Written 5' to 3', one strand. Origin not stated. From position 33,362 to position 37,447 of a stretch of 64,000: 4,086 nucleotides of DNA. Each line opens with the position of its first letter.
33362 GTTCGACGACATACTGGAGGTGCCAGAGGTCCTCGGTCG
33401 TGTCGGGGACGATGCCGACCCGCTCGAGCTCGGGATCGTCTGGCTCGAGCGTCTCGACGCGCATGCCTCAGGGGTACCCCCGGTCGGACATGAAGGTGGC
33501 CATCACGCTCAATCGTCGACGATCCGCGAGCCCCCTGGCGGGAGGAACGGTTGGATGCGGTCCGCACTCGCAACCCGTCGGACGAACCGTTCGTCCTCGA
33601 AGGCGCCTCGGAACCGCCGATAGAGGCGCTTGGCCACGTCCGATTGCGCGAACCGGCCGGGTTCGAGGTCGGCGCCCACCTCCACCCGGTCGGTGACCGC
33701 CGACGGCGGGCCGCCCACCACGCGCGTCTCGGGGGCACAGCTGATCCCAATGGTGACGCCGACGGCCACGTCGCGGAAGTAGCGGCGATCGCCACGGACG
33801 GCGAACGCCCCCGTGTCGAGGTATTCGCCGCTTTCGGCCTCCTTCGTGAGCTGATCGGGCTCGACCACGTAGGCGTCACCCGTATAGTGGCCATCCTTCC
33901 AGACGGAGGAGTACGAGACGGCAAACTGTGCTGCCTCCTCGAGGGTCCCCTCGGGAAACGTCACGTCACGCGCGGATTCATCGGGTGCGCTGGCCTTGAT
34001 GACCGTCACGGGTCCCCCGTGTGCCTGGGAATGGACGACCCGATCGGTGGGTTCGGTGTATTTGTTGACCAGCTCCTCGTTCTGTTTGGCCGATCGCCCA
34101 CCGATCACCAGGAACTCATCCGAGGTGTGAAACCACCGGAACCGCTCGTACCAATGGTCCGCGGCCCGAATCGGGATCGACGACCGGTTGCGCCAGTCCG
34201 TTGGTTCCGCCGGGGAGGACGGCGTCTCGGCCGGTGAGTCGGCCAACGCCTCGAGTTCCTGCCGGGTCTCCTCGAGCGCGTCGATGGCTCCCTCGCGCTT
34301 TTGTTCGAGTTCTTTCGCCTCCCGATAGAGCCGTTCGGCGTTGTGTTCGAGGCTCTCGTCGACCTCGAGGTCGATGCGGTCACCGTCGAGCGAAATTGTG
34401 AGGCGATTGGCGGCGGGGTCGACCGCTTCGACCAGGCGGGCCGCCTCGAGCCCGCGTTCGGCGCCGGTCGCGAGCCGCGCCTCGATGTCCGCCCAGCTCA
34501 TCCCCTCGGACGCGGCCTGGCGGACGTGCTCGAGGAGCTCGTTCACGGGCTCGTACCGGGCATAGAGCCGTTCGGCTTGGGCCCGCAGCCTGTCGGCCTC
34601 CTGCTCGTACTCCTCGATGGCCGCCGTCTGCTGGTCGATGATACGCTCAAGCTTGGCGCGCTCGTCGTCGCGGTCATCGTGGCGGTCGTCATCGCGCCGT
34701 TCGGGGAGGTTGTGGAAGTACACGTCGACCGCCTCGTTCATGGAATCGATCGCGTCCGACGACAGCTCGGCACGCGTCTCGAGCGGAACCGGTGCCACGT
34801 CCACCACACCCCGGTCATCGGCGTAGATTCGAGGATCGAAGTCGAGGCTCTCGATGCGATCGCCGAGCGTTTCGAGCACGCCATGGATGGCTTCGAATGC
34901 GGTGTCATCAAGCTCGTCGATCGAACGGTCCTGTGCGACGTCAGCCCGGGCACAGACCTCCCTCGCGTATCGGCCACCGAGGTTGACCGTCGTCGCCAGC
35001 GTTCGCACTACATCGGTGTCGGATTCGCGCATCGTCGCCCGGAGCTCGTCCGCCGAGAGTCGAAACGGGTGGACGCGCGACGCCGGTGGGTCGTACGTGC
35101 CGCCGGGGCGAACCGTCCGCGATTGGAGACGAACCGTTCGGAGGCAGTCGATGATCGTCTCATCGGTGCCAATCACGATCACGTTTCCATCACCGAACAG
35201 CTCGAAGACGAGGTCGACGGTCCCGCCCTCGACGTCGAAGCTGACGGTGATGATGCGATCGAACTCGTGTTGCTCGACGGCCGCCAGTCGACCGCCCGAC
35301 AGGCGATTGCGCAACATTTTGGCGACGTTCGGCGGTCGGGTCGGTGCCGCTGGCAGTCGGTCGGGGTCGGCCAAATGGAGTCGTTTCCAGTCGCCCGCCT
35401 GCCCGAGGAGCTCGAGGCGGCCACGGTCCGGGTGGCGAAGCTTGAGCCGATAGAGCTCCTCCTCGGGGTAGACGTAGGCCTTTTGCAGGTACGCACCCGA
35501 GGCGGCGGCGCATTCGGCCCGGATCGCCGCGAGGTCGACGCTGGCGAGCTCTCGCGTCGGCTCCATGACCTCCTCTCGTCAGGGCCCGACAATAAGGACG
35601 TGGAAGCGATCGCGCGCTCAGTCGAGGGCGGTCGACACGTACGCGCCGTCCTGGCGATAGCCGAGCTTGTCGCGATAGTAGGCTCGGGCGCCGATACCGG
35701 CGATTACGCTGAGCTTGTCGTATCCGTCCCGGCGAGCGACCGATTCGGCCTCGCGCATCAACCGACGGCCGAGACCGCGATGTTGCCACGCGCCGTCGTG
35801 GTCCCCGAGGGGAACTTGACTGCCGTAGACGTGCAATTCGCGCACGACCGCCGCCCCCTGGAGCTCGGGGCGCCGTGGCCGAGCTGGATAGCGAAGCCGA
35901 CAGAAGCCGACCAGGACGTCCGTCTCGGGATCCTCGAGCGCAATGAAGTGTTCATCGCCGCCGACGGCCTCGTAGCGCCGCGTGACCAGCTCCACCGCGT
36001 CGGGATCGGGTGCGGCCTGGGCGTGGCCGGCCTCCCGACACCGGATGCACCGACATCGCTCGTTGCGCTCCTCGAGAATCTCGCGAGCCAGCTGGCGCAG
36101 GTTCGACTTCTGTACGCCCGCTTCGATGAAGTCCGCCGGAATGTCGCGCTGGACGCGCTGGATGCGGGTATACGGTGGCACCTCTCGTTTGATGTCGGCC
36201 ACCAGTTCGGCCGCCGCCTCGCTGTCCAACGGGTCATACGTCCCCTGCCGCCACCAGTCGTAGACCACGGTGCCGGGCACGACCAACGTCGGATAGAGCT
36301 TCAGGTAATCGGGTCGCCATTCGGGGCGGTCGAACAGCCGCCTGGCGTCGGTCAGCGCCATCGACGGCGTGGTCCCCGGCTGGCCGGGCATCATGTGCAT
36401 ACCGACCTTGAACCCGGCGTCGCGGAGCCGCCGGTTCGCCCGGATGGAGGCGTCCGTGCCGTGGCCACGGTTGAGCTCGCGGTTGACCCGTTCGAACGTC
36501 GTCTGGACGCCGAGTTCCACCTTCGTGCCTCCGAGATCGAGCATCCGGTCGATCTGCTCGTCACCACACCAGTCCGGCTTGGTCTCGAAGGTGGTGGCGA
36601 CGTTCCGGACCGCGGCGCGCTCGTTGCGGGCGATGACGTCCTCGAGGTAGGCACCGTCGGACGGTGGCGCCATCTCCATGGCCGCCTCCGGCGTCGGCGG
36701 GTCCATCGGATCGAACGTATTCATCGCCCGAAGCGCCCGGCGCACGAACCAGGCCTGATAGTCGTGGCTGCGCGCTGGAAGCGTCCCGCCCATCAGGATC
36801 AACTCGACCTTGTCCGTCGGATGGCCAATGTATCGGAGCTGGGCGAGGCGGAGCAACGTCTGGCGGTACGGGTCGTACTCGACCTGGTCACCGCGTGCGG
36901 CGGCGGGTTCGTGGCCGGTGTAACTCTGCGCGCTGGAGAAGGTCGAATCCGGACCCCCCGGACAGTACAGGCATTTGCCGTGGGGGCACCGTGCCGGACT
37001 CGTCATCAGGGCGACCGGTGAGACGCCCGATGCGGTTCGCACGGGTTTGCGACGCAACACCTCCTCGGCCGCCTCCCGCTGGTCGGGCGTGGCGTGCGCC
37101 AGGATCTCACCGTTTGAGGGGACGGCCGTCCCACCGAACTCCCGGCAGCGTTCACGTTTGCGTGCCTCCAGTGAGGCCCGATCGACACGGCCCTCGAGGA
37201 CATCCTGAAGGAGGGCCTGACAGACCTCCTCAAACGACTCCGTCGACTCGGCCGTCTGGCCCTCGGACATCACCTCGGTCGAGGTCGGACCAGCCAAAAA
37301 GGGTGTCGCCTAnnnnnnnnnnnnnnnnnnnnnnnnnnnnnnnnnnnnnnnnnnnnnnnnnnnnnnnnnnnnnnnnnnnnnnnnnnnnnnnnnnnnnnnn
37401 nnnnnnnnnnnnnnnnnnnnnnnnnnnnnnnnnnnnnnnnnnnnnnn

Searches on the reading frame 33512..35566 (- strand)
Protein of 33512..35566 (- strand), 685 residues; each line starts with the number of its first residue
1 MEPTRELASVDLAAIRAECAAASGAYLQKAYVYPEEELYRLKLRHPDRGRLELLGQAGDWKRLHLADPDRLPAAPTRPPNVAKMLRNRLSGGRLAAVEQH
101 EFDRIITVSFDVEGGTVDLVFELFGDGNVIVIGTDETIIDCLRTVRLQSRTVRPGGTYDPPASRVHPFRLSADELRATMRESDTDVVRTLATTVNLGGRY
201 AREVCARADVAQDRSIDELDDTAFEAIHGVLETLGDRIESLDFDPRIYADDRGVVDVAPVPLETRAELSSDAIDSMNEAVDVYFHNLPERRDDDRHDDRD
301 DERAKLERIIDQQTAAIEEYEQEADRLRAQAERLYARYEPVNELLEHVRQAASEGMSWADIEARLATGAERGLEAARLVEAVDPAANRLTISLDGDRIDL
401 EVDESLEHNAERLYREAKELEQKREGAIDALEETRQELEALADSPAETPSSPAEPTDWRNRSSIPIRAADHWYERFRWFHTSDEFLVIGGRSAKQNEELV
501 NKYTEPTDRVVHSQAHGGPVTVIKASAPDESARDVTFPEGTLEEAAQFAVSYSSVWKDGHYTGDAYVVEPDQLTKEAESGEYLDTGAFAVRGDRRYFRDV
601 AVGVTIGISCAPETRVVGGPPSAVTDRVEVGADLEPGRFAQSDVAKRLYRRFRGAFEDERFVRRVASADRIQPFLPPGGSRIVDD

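Call 92: search_protein_families(library=pfam, proteins=[window:33512-35566:-], max_evalue=0.0001)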
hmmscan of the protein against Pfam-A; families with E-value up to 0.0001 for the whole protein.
window:33512-35566:- (685 aa): 2 families
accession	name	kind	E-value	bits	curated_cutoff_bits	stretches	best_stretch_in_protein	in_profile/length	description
PF05833.16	NFACT_N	-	3.7e-63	214.3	31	1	10-443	3-416/456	NFACT N-terminal and middle domains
PF05670.18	NFACT-R_1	-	6e-29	101.3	29.8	1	476-592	2-112/112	NFACT protein RNA binding domain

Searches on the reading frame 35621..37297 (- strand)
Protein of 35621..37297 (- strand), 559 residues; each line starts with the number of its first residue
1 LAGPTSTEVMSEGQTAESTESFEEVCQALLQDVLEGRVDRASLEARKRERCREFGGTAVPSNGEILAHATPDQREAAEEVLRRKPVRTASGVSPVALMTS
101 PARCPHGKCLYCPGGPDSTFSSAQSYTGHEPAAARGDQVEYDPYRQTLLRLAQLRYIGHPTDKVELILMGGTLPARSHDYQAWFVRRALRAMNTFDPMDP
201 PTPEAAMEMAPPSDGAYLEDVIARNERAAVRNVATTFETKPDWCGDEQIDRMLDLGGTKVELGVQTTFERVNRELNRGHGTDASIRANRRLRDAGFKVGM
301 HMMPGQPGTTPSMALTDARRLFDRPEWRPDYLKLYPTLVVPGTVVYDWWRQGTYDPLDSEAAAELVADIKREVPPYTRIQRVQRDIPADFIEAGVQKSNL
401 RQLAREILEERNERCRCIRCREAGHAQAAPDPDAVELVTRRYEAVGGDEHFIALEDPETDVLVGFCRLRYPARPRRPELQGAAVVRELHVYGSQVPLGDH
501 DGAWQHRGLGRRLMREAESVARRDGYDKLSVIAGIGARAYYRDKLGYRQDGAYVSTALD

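Call 92: search_protein_families(library=pfam, proteins=[window:35621-37297:-], max_evalue=0.0001)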
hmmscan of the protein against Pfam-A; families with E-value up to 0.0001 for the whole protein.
window:35621-37297:- (559 aa): 4 families
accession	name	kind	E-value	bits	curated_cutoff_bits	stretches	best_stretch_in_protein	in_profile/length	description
PF16199.10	Radical_SAM_C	-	9.2e-22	77.4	31.9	1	329-406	1-81/85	Radical_SAM C-terminal domain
PF04055.27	Radical_SAM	-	2.2e-14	54.4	29.5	1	103-313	6-158/166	Radical SAM superfamily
PF23613.1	ELP3_N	-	4.1e-13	49.5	27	1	22-89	1-70/70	ELP3 N-terminal domain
PF00583.31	Acetyltransf_1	-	2.1e-07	31.6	20.7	1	446-547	31-116/116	Acetyltransferase (GNAT) family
